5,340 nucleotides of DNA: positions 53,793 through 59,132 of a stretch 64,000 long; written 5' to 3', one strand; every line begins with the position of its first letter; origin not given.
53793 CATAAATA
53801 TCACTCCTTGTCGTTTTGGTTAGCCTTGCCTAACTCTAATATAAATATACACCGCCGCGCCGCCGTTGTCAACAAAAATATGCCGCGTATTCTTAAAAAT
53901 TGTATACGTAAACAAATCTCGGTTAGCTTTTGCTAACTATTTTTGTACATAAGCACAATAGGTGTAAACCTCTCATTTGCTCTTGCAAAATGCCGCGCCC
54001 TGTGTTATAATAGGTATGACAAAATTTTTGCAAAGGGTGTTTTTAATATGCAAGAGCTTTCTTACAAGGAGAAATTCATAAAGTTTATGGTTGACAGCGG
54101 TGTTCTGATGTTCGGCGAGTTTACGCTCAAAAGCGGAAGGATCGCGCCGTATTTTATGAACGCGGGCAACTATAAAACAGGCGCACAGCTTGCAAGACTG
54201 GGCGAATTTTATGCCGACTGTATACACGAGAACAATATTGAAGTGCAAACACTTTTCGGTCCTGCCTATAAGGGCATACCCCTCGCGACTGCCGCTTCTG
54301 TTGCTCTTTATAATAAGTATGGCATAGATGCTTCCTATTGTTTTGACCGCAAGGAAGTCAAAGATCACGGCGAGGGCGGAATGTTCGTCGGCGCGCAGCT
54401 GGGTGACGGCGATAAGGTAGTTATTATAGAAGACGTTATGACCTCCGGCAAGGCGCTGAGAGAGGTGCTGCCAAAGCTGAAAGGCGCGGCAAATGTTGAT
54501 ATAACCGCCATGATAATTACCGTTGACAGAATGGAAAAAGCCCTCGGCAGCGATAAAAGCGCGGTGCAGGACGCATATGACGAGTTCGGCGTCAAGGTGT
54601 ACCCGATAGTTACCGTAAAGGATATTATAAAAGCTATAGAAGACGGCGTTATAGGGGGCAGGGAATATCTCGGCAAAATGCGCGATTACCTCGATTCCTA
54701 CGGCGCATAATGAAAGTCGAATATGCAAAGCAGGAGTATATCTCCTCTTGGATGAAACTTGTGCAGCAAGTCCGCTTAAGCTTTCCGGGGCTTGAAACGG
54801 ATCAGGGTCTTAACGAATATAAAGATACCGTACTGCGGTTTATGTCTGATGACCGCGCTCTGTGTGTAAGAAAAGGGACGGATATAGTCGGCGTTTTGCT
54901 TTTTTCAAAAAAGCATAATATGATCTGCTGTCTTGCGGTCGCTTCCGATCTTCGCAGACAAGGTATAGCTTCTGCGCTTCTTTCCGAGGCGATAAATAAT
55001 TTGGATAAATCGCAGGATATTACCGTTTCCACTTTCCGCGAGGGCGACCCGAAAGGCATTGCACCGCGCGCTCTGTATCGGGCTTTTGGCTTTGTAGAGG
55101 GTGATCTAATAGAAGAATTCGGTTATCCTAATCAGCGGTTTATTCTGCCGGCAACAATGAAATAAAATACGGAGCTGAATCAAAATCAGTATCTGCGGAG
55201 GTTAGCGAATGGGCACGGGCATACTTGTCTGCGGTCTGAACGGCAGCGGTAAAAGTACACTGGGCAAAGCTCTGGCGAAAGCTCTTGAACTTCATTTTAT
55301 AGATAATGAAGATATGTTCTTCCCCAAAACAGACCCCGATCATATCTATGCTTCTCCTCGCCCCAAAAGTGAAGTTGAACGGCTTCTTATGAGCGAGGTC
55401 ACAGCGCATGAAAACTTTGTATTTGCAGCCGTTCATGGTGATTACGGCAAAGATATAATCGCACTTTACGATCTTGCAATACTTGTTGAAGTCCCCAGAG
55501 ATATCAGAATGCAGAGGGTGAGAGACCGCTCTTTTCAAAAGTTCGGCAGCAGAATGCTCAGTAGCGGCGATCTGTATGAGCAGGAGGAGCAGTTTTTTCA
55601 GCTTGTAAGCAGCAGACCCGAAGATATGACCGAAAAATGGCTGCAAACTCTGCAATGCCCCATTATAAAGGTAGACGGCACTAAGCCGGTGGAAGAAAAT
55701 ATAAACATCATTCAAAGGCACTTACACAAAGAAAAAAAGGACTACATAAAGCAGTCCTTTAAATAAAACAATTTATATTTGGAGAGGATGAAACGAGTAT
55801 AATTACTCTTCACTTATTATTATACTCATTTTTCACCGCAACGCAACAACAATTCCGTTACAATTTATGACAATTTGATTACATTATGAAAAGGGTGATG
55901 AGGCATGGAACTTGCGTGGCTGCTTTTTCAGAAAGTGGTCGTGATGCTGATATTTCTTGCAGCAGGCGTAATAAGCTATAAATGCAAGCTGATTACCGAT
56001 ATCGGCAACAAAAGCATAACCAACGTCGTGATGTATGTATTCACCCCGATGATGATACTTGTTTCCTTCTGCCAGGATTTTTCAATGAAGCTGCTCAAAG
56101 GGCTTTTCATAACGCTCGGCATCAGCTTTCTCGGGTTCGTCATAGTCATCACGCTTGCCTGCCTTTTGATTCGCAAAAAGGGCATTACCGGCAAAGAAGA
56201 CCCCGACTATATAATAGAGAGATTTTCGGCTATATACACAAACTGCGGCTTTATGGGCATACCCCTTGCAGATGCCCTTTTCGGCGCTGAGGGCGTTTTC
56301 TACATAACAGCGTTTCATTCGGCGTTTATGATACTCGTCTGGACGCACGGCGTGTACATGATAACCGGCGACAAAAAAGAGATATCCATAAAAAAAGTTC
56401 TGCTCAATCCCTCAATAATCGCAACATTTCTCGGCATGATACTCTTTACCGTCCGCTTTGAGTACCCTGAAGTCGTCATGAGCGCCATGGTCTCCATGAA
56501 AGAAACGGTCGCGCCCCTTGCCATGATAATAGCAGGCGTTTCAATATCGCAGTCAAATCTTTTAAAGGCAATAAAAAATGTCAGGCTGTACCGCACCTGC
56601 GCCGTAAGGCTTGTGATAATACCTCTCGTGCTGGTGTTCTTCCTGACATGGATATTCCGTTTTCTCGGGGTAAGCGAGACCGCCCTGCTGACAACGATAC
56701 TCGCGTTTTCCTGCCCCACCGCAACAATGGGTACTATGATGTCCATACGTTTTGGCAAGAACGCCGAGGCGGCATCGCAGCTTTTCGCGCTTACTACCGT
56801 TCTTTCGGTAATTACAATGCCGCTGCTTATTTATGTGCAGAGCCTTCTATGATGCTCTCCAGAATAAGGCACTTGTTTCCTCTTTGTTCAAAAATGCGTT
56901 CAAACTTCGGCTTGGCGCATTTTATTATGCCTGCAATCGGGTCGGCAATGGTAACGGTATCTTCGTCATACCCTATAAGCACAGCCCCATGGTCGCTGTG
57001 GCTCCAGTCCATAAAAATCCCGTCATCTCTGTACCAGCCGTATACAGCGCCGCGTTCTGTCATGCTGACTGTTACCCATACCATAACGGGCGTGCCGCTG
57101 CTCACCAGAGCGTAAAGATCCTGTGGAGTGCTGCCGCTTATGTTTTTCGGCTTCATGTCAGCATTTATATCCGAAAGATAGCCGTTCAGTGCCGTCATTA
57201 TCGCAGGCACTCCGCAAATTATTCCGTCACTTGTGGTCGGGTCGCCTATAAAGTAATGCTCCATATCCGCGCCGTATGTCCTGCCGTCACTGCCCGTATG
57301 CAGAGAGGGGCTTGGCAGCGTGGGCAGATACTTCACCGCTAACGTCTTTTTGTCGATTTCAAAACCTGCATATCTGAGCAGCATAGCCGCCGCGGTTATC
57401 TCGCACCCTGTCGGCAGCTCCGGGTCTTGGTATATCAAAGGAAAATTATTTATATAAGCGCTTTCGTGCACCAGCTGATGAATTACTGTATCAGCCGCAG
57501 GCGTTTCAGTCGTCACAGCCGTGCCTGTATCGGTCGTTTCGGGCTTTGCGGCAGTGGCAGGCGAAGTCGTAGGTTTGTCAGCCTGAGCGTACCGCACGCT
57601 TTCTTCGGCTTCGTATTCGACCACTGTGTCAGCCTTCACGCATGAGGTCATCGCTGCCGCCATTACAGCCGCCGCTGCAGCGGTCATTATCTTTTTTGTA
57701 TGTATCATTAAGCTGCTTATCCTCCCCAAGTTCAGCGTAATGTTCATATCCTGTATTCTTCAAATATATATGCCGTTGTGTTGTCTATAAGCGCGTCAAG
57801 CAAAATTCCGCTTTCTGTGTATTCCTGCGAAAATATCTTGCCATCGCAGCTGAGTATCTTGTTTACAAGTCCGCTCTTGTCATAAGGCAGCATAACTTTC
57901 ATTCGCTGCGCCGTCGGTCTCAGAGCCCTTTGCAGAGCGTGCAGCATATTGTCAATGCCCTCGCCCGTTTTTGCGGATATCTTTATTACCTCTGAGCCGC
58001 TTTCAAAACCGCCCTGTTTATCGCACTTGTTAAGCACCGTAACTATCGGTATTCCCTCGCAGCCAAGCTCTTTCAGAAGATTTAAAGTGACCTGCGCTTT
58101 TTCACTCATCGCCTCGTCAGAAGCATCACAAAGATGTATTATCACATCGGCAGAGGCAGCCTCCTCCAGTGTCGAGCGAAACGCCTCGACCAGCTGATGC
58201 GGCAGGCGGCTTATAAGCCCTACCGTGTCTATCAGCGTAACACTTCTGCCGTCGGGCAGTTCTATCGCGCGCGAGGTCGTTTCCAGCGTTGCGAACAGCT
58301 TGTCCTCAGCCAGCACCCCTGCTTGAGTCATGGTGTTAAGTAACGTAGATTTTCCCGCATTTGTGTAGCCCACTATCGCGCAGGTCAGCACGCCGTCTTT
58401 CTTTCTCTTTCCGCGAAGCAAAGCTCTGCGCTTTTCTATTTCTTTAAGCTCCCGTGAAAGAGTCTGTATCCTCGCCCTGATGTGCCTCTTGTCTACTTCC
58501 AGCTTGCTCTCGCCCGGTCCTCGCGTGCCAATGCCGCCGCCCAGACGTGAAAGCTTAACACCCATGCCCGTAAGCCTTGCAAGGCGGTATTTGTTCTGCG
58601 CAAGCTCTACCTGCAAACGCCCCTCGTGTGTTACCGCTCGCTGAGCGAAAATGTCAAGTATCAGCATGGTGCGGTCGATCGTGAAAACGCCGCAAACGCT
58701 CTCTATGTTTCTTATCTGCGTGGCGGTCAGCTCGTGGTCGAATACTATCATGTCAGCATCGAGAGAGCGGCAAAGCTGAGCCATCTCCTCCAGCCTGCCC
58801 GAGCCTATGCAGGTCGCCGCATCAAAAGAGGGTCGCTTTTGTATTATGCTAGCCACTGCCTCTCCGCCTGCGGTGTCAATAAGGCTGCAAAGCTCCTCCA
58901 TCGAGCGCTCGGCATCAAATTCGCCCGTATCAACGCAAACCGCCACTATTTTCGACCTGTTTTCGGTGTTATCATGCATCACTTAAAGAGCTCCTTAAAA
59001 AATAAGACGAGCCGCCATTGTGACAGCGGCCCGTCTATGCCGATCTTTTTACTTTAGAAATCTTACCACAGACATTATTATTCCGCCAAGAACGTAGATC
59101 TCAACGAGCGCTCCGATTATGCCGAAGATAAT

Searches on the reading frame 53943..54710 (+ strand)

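Call 56: search_protein_families(library=pfam, proteins=[window:53943-54710:+], max_evalue=0.00001)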
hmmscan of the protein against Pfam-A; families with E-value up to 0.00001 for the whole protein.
window:53943-54710:+ (255 aa): 1 family
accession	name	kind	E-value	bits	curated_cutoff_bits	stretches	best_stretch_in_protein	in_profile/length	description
PF00156.33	Pribosyltran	-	8.6e-13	48.3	26.3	1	75-208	3-138/158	Phosphoribosyl transferase domain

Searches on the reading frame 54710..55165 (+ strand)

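Call 56: search_protein_families(library=pfam, proteins=[window:54710-55165:+], max_evalue=0.00001)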
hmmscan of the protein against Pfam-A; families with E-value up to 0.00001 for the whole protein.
window:54710-55165:+ (151 aa): 3 families
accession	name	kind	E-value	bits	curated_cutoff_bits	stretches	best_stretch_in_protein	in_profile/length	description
PF13508.13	Acetyltransf_7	-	3.6e-09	37.3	27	1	50-130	5-84/84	Acetyltransferase (GNAT) domain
PF13673.13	Acetyltransf_10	-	2.7e-08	34.3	23.6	1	50-107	33-93/128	Acetyltransferase (GNAT) domain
PF00583.31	Acetyltransf_1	-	3.4e-08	34.2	20.7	1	24-128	11-116/116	Acetyltransferase (GNAT) family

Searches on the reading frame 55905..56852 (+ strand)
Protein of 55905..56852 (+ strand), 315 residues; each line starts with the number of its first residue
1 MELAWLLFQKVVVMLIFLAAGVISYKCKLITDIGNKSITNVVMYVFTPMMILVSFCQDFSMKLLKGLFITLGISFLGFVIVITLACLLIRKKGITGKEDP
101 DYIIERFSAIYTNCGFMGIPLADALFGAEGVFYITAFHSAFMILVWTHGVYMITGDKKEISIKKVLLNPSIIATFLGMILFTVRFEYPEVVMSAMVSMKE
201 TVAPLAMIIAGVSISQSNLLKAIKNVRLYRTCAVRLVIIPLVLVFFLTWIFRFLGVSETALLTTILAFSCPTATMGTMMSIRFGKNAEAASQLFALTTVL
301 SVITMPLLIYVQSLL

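Call 56: search_protein_families(library=pfam, proteins=[window:55905-56852:+], max_evalue=0.00001)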
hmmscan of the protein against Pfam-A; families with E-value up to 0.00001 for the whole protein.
window:55905-56852:+ (315 aa): 1 family
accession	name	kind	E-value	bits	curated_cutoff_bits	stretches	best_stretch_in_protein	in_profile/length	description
PF03547.23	Mem_trans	-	1.1e-27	97.1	25.7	1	9-309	4-343/343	Membrane transport protein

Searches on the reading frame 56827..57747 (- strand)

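Call 56: search_protein_families(library=pfam, proteins=[window:56827-57747:-], max_evalue=0.00001)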
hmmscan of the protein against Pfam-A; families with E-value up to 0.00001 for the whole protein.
window:56827-57747:- (306 aa): 1 family
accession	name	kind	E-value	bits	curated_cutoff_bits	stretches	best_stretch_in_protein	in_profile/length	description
PF13529.12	Peptidase_C39_2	-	2.6e-22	80.4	24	1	101-270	2-142/143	Peptidase_C39 like family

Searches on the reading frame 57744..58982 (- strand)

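Call 56: search_protein_families(library=pfam, proteins=[window:57744-58982:-], max_evalue=0.00001)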
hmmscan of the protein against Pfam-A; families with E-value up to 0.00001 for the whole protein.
window:57744-58982:- (412 aa): 6 families
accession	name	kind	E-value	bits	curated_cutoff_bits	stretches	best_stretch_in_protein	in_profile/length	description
PF13167.11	GTP-bdg_N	-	1.3e-30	106.3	25.4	1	25-113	1-89/89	GTP-binding GTPase N-terminal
PF16360.10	GTP-bdg_M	-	2.2e-29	102.3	29.5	1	115-193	1-79/79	GTP-binding GTPase Middle Region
PF01926.29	MMR_HSR1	-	1.2e-22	80.6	21.9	1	201-319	2-113/113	50S ribosome-binding GTPase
PF00009.33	GTP_EFTU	-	3e-08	33.9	26.5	0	199-323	4-134/188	Elongation factor Tu GTP binding domain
PF02421.24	FeoB_N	-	3.2e-08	33.7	27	1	200-344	2-150/156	Ferrous iron transport protein B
PF00350.29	Dynamin_N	-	1.7e-07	31.9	27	0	202-232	2-32/168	Dynamin family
